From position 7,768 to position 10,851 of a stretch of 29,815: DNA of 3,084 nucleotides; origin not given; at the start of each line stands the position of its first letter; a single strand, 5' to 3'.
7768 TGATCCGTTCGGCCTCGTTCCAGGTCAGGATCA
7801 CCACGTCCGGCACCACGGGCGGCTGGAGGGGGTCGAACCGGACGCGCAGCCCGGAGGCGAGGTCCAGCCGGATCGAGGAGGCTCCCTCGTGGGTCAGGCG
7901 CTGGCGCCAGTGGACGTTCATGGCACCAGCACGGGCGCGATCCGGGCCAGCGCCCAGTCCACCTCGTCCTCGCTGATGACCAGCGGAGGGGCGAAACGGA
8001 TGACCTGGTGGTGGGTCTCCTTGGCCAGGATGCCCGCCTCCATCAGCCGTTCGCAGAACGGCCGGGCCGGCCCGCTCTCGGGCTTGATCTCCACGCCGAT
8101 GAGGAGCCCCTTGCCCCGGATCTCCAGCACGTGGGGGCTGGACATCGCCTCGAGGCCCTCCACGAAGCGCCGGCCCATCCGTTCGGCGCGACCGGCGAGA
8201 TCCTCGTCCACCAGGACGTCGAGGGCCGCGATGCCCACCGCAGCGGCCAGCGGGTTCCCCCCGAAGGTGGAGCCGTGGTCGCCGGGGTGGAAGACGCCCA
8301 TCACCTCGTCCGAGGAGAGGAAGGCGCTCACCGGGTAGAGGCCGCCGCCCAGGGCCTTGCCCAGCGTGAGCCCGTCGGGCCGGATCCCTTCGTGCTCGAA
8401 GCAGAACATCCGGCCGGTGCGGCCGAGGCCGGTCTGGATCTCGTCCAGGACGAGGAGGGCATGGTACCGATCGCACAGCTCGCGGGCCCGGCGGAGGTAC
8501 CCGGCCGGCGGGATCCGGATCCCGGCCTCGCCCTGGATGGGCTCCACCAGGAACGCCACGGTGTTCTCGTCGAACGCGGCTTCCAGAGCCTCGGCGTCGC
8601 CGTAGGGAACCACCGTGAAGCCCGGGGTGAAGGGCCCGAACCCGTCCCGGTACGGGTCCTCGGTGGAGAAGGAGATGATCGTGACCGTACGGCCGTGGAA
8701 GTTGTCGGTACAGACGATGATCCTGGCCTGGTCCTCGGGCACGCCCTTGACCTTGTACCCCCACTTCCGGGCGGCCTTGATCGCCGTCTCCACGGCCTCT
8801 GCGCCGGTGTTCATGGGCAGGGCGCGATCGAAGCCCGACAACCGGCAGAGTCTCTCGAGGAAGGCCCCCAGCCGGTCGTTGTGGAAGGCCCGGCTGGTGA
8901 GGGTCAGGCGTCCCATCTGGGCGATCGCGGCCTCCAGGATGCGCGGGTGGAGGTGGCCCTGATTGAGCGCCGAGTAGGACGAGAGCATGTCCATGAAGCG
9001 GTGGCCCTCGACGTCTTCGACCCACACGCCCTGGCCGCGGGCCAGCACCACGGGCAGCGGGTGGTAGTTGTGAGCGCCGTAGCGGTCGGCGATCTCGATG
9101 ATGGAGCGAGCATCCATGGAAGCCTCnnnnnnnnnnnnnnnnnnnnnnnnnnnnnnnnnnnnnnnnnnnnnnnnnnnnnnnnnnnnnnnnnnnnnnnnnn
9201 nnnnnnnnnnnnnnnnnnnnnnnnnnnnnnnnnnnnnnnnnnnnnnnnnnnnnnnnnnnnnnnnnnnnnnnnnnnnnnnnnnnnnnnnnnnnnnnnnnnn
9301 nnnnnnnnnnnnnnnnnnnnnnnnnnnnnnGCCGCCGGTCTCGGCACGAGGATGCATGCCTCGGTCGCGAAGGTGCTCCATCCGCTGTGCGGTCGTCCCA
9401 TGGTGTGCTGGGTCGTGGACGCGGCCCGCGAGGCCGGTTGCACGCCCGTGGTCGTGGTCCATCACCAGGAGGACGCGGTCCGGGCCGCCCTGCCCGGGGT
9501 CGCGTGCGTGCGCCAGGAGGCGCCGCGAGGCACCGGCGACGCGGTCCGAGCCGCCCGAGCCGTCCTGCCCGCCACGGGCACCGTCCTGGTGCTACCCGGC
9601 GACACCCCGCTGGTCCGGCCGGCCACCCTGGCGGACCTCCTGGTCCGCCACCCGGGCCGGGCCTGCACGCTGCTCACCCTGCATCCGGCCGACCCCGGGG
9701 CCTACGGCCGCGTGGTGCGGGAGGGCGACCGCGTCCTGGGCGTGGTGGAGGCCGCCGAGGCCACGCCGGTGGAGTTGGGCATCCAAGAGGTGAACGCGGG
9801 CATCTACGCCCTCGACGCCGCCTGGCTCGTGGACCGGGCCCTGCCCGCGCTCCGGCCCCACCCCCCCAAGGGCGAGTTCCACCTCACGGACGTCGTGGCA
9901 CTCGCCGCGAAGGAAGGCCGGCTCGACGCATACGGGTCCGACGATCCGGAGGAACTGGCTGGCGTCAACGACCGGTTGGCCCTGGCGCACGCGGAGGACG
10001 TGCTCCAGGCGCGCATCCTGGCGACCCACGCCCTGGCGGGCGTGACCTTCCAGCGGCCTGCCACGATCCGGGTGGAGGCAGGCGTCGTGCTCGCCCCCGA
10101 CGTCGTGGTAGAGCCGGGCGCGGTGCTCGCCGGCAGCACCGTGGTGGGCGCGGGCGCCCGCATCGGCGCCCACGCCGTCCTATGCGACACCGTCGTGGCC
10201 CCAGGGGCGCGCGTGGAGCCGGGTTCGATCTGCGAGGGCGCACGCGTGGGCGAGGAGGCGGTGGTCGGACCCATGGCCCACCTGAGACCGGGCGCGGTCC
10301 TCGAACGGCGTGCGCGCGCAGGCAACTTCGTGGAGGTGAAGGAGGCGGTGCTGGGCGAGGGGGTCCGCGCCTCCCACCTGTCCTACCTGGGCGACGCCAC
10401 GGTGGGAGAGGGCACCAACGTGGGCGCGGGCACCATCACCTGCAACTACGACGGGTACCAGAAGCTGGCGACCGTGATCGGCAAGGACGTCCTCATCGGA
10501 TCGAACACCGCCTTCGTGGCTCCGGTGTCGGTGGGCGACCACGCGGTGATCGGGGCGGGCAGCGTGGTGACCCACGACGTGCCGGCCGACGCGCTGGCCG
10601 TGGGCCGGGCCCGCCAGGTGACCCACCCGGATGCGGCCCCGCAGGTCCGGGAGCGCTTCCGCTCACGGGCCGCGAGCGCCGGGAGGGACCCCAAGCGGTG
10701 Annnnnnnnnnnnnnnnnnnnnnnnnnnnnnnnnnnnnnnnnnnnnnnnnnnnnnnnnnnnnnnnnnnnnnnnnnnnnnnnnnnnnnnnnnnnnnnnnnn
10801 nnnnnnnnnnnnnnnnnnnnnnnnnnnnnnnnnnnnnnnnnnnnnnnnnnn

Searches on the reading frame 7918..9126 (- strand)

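Call 70: search_protein_families(library=pfam, proteins=[window:7918-9126:-], max_evalue=0.001)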
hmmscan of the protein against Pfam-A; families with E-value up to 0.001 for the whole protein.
window:7918-9126:- (402 aa): 1 family
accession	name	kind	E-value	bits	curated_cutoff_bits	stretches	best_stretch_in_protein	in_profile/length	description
PF00202.27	Aminotran_3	-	1.7e-123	412.8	30.5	1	16-399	1-402/403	Aminotransferase class-III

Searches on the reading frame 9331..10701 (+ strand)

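Call 70: search_protein_families(library=pfam, proteins=[window:9331-10701:+], max_evalue=0.001)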
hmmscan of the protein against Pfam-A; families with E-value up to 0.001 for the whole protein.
window:9331-10701:+ (456 aa): 8 families
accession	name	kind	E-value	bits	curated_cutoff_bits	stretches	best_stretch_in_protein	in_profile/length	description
PF00132.30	Hexapep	-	1.6e-23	81.8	27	2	381-415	2-36/36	Bacterial transferase hexapeptide (six repeats)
PF12804.13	NTP_transf_3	-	1.7e-18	67.8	27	1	1-108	5-112/160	MobA-like NTP transferase domain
PF25084.1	LbH_EIF2B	-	1.3e-09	38.4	54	1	245-333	15-102/105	EIF2B subunit epsilon LbH domain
PF14602.12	Hexapep_2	-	8.8e-09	35.4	27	1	381-414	2-33/34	Hexapeptide repeat of succinyl-transferase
PF02348.25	CTP_transf_3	-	7.4e-07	29.6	22.6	1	14-103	16-110/217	Cytidylyltransferase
PF00483.29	NTP_transferase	-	2e-06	28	21.2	1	2-200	7-217/245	Nucleotidyl transferase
PF01128.25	IspD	-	2.1e-05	24.8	27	1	1-106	7-116/221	2-C-methyl-D-erythritol 4-phosphate cytidylyltransferase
PF25087.1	GMPPB_C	-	8.3e-05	22.7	39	0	268-364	3-100/110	GMPPB C-terminal domain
